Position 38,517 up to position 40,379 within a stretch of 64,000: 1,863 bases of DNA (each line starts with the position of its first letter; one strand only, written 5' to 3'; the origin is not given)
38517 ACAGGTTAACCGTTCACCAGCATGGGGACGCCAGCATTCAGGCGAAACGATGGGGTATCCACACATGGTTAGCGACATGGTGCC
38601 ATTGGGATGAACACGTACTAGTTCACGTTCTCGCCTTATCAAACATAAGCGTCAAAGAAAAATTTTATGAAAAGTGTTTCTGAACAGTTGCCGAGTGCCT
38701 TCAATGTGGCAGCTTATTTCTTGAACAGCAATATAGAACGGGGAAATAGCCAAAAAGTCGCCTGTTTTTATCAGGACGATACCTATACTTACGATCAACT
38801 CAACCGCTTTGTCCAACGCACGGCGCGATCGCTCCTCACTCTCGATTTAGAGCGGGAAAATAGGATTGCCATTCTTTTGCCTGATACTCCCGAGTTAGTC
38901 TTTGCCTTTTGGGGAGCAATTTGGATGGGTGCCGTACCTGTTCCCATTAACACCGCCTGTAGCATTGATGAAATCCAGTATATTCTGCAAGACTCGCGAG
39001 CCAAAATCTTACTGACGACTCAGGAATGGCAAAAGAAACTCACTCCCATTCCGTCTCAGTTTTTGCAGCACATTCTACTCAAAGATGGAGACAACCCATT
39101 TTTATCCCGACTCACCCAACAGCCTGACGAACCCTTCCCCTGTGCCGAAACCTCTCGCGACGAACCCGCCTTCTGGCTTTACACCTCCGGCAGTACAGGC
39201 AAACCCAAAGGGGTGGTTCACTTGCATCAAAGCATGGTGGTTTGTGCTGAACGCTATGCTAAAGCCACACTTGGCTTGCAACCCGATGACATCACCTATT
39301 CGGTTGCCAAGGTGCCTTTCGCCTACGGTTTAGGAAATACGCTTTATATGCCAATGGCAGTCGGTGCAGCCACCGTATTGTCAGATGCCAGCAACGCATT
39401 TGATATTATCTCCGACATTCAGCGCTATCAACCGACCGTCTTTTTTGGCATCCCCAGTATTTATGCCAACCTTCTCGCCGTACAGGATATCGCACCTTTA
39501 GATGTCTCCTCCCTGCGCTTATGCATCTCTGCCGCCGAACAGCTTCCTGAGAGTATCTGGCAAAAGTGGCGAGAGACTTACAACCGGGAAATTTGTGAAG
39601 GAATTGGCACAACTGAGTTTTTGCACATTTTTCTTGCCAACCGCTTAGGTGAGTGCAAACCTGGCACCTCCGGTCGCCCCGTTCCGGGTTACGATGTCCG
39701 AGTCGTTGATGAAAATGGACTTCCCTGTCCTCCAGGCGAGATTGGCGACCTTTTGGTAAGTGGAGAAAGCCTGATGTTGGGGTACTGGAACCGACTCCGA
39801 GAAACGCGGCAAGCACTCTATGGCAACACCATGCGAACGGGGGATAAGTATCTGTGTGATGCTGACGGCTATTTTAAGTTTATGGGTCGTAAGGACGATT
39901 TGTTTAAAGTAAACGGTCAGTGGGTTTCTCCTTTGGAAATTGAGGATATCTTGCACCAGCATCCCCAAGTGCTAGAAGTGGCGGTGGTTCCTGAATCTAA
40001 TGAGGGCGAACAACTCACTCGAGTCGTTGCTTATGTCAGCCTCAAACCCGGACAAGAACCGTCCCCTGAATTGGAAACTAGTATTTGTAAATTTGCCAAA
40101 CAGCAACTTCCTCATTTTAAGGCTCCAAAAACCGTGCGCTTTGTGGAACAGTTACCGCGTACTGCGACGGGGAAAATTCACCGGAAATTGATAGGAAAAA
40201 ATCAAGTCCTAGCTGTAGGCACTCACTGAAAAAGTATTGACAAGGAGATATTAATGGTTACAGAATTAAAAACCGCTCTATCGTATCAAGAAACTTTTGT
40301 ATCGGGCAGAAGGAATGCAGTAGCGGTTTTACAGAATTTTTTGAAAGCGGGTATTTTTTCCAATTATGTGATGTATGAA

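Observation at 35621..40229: Unusual starter module: KSIII-like::ACP fusion, BCL-family aryl-CoA ligase and a separate free carrier protein instead of a salicyl-AMP ligase/ArCP pair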

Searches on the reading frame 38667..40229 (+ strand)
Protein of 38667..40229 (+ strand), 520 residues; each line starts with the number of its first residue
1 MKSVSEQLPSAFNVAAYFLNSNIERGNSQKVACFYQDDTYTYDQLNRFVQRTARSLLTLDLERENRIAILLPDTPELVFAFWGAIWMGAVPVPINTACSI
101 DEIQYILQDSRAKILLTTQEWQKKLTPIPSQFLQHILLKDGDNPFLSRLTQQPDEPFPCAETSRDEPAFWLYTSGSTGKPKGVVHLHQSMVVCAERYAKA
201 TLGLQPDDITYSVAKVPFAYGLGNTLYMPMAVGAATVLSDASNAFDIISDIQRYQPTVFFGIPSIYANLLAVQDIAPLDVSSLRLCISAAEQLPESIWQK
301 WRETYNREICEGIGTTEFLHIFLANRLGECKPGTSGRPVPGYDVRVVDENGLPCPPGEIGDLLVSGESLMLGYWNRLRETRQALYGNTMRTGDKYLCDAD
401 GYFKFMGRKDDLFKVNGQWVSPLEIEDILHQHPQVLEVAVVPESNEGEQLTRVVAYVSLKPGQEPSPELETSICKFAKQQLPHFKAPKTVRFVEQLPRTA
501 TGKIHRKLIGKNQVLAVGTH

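Call 5: search_protein_families(library=pfam, proteins=[window:38667-40229:+])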
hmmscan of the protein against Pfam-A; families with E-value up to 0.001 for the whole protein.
window:38667-40229:+ (520 aa): 2 families
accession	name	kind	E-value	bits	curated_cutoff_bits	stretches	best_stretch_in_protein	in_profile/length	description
PF00501.34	AMP-binding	-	8.7e-82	275.4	29.9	1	27-374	8-384/384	AMP-binding enzyme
PF13193.12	AMP-binding_C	-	8.6e-19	68.7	24.5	1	424-503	1-76/76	AMP-binding enzyme C-terminal domain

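Call 6: search_protein_families(library=ncbifam, proteins=[window:38667-40229:+])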
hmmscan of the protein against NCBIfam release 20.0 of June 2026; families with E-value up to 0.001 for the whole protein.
window:38667-40229:+ (520 aa): 107 families (the best 25 are shown)
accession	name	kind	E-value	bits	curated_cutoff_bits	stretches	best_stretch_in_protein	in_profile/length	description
TIGR02262.1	benz_CoA_lig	subfamily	1.5e-148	495.7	375.25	1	11-507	2-503/508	benzoate-CoA ligase family protein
NF004837.0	PRK06187.1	subfamily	8.9e-103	344.3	476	1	26-509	20-518/531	long-chain-fatty-acid--CoA ligase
NF053567.1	HBDA_AROS1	equivalog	5.5e-97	325.3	1000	1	11-506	11-512/523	3-hydroxybenzoate--CoA ligase HbdA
NF003313.0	PRK04319.1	equivalog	1.7e-80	270.9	729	1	6-509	37-557/574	acetate--CoA ligase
NF006182.0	PRK08316.1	subfamily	5.1e-77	259.5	663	1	27-507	24-511/523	fatty acyl-CoA synthetase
NF004114.0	PRK05605.1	equivalog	1.7e-76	257.7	766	2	159-509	215-565/575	long-chain-fatty-acid--CoA ligase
TIGR03098.1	ligase_PEP_1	hypoth_equivalog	1.9e-76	257.6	592.35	1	26-510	12-515/517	acyl-CoA ligase (AMP-forming), exosortase A system-associated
NF006181.0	PRK08314.1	subfamily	7e-73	245.7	705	2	158-507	197-548/563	long-chain-fatty-acid--CoA ligase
NF004808.0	PRK06155.1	equivalog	1.3e-71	241.5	722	1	5-509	13-518/542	ATP-dependent acyl-CoA ligase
NF005702.0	PRK07514.1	subfamily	1.7e-70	237.8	558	1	21-510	11-497/506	malonyl-CoA synthase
NF004822.0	PRK06178.1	equivalog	3.2e-70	237.3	782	2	126-508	175-562/571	acyl-CoA synthetase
NF047394.1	AcylCoAsynMbcS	equivalog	2.2e-67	227.8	850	1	16-508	11-515/525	acyl-CoA synthetase MbcS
TIGR01733.1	AA-adenyl-dom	subfamily_domain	6.9e-67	226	317.4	1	41-440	1-409/409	amino acid adenylation domain-containing protein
NF052269.1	Staph_lig_FadD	equivalog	1.1e-65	222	650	1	35-511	23-491/499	long-chain-fatty-acid--CoA ligase FadD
NF009233.0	PRK12583.1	subfamily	1.8e-65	221.5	832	2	162-509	198-546/558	fatty acid CoA ligase family protein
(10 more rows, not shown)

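Call 26: search_solved_structures(query=window:38667-40229:+, max_evalue=1e-30, show_alignments=2)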
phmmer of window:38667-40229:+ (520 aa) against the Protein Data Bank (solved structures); distinct sequences matched with E-value up to 1e-30: 85 (the best 60 are shown).
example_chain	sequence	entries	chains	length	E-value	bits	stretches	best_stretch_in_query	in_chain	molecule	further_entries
2v7b_A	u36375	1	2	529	1e-110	374.2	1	6-507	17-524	BENZOATE-COENZYME A LIGASE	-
4wv3_A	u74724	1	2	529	2.8e-110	372.8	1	8-509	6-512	Anthranilate-CoA ligase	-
4eat_A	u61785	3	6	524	2.2e-102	346.7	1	9-507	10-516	Benzoate-coenzyme A ligase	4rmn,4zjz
4rm3_A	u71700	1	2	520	2.6e-102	346.5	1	9-507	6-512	Benzoate-coenzyme A ligase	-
4rlf_A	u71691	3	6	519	2.7e-102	346.4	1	9-507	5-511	Benzoate-coenzyme A ligase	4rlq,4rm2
6m2o_A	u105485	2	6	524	2.7e-100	339.9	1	9-507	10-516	Benzoate-coenzyme A ligase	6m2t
6m2u_A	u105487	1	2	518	3.5e-100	339.5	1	9-507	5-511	Benzoate-coenzyme A ligase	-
9g79_B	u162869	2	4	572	4.6e-61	210.4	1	13-509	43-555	Acetyl-coenzyme A synthetase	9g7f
6mfy_A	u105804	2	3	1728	4.3e-56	194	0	31-510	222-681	Linear gramicidin synthase subunit A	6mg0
6mfz_A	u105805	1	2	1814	5.7e-56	193.6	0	31-510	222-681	Linear gramicidin synthase subunit A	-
9be3_A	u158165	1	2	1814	5.7e-56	193.6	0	31-510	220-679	Linear gramicidin synthase subunit A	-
9be4_A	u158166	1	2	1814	5.7e-56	193.6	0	31-510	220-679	Linear gramicidin synthase subunit A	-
9meh_A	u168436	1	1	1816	5.7e-56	193.6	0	31-510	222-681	Linear gramicidin synthase subunit A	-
5oe3_A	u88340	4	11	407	7.5e-55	189.9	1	35-410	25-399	Anthranilate--CoA ligase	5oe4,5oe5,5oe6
2wd9_A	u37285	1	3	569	5.6e-53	183.7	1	42-509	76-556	ACYL-COENZYME A SYNTHETASE ACSM2A, MITOCHONDRIAL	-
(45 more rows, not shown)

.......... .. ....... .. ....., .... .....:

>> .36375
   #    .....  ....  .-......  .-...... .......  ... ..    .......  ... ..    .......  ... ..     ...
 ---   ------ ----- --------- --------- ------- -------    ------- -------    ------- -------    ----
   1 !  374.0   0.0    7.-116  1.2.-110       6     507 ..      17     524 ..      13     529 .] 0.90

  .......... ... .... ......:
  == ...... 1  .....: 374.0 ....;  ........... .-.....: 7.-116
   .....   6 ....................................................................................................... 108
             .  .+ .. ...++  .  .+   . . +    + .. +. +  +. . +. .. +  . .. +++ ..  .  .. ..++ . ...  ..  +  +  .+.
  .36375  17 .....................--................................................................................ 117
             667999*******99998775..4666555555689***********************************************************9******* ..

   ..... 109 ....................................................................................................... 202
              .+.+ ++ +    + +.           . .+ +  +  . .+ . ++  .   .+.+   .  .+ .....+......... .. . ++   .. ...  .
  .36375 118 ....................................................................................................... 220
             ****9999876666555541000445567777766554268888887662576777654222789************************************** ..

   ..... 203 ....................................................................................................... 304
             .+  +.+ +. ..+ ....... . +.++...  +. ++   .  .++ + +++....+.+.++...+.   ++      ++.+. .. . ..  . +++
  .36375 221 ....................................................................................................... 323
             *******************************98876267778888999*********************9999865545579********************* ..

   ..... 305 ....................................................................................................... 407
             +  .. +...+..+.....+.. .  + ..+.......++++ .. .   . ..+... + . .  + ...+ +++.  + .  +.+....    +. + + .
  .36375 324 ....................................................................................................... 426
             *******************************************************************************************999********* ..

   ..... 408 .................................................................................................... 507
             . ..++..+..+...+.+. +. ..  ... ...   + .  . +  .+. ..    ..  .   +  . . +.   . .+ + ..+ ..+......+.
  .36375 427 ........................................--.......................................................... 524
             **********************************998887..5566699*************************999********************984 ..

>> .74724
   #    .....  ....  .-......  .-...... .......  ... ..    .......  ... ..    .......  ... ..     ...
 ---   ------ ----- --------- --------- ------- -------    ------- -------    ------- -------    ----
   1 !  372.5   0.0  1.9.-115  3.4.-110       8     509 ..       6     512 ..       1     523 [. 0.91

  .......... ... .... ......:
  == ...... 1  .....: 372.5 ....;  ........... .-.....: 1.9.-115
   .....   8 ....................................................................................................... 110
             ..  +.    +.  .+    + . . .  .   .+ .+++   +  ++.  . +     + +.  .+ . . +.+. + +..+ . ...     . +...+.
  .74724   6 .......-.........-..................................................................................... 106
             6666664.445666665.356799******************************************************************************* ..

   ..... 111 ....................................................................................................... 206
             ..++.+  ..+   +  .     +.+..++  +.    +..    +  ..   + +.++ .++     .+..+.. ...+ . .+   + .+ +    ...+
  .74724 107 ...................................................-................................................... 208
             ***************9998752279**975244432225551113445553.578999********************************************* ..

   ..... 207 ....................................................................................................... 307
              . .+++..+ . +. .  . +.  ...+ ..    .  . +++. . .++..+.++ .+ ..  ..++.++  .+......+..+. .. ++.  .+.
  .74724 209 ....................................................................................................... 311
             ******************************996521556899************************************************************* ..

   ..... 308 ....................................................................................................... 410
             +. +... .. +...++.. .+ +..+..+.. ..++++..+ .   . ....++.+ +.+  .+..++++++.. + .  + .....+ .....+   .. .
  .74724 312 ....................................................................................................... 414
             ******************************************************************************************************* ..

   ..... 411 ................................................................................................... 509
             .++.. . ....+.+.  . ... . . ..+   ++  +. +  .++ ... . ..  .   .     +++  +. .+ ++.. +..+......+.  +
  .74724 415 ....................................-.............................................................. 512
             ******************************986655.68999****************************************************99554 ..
